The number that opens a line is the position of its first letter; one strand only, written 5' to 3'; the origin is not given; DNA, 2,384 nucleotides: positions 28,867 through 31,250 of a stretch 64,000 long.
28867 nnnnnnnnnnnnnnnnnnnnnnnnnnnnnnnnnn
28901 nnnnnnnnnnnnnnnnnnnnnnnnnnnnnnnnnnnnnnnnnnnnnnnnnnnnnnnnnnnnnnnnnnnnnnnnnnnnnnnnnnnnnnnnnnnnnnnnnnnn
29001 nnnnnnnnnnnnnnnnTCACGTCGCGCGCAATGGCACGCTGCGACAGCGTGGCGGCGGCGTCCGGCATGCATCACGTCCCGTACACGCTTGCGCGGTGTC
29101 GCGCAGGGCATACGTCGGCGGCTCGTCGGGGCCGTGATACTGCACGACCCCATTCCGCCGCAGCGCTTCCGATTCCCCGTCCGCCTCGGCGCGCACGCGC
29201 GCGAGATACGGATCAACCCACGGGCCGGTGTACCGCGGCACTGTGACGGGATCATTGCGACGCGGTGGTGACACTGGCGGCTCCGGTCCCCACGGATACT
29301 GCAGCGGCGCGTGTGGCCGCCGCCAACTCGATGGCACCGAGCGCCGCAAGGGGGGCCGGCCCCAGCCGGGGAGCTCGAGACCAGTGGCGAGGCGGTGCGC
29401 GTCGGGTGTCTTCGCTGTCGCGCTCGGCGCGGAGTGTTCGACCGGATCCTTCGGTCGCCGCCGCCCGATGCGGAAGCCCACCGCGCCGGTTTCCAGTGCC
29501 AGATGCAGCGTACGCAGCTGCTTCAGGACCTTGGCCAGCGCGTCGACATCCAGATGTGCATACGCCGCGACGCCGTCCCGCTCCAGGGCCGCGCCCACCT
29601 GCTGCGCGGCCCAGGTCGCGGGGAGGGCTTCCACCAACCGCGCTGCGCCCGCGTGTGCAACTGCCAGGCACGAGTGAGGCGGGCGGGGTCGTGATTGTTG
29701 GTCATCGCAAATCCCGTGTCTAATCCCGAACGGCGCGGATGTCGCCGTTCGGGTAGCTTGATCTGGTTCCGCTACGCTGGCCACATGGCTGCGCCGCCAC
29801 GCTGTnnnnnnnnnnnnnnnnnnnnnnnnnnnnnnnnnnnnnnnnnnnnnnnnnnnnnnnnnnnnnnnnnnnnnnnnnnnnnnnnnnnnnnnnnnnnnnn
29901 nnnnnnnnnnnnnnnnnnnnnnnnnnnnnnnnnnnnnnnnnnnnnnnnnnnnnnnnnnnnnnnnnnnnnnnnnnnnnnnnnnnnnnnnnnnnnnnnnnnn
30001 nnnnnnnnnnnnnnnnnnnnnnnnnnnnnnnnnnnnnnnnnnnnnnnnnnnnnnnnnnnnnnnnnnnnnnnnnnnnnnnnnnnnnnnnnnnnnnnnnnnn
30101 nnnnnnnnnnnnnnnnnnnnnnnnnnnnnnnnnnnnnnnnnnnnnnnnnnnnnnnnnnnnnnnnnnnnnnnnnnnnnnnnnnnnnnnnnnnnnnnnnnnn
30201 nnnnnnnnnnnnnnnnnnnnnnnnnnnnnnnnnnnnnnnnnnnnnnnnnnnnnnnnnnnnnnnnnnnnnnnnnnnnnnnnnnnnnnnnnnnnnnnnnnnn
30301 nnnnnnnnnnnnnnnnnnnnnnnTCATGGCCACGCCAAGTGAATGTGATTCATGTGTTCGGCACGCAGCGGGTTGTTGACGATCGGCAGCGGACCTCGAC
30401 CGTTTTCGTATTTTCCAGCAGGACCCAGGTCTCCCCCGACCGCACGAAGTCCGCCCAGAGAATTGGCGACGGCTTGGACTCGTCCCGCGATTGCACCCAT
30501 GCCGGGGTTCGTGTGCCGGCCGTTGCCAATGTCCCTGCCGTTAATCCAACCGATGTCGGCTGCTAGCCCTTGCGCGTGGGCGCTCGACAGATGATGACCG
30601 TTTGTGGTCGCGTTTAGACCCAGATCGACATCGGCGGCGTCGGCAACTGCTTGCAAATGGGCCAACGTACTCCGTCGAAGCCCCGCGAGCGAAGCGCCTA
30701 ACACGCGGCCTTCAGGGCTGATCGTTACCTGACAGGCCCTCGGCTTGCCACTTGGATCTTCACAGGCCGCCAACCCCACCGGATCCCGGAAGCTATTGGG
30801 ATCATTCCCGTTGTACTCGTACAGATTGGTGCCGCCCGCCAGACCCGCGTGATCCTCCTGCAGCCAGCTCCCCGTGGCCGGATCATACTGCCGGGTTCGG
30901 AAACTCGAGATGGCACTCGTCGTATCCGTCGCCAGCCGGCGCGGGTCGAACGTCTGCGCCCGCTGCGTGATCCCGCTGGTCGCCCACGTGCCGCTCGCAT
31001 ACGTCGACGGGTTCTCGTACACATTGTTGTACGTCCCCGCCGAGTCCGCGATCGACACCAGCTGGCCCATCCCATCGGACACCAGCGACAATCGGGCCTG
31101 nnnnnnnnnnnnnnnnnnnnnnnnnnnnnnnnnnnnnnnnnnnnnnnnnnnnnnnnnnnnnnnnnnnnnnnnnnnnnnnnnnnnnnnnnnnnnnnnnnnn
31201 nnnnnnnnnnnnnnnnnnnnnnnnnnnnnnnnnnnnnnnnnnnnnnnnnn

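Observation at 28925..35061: Repeated two-gene module of unknown function that abuts every 5'-truncated rhs core fragment: candidate cassette-mobility system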

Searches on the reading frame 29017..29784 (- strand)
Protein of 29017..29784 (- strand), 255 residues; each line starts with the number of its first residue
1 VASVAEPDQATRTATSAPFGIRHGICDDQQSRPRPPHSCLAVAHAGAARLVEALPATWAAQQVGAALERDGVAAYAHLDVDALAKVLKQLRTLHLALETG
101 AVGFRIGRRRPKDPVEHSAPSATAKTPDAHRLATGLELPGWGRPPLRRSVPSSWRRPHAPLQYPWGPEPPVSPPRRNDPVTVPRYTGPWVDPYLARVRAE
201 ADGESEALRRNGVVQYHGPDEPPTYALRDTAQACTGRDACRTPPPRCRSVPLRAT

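Call 5: search_protein_families(library=pfam, max_evalue=0.1, proteins=[window:29017-29784:-])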
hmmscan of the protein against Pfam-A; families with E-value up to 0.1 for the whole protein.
window:29017-29784:- (255 aa): 0 families

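Call 6: search_protein_families(library=ncbifam, max_evalue=0.1, proteins=[window:29017-29784:-])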
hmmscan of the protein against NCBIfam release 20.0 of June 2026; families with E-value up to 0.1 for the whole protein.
window:29017-29784:- (255 aa): 0 families

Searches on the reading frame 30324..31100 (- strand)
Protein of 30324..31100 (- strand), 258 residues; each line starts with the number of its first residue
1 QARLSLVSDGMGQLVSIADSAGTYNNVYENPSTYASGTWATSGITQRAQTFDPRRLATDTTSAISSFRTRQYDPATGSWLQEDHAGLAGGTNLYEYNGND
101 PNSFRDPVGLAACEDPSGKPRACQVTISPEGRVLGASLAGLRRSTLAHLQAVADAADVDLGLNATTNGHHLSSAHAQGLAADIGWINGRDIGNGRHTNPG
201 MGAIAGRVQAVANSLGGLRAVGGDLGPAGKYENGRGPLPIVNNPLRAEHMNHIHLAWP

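Call 78: search_protein_families(library=pfam, max_evalue=0.01, proteins=[window:30324-31100:-])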
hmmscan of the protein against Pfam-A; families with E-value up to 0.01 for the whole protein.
window:30324-31100:- (258 aa): 0 families
